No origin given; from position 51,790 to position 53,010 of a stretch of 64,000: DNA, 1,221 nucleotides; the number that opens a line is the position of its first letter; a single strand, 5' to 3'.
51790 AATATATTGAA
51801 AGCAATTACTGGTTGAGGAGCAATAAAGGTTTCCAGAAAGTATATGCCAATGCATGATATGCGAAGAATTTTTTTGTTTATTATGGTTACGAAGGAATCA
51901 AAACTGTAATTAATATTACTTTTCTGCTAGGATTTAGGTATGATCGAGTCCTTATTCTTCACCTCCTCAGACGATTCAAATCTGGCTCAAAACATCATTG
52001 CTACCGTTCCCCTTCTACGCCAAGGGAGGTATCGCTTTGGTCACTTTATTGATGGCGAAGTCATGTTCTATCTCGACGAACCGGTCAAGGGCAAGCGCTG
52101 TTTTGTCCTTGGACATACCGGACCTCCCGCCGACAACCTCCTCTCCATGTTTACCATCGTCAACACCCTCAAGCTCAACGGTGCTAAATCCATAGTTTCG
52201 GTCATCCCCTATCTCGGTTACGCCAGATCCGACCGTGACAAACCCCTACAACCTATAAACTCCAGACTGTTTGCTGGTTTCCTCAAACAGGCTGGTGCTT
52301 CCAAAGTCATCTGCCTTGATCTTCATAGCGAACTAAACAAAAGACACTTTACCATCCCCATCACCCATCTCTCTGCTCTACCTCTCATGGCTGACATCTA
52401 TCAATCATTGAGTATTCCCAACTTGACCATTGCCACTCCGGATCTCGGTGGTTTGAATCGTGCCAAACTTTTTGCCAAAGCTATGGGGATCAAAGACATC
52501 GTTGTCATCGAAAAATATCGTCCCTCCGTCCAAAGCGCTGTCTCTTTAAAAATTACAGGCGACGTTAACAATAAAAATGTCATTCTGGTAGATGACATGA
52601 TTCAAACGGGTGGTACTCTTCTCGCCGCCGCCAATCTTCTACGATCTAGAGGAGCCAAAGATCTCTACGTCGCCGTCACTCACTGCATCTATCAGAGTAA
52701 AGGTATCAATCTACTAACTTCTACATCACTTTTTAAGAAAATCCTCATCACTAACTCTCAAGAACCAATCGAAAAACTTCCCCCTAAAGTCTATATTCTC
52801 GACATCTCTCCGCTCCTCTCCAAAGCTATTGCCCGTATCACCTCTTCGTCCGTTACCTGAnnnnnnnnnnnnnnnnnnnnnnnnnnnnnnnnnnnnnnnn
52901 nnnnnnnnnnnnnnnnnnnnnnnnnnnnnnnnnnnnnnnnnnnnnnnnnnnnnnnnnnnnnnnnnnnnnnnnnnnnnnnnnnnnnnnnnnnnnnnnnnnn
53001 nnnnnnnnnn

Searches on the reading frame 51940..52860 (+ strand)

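Call 39: search_protein_families(library=pfam, proteins=[window:51940-52860:+], max_evalue=0.00001)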
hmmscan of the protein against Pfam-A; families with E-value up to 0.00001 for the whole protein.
window:51940-52860:+ (306 aa): 4 families
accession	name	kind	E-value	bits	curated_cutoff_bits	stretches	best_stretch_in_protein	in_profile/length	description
PF13793.12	Pribosyltran_N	-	2.7e-22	79.3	25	1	7-119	4-117/117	N-terminal domain of ribose phosphate pyrophosphokinase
PF14572.12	Pribosyl_synth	-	1.7e-16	61.1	27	1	202-302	74-175/184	Phosphoribosyl synthetase-associated domain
PF00156.33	Pribosyltran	-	1.9e-15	57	26.3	1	149-248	18-124/158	Phosphoribosyl transferase domain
PF14681.12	UPRTase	-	1.2e-07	31.9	27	1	199-261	108-170/206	Uracil phosphoribosyltransferase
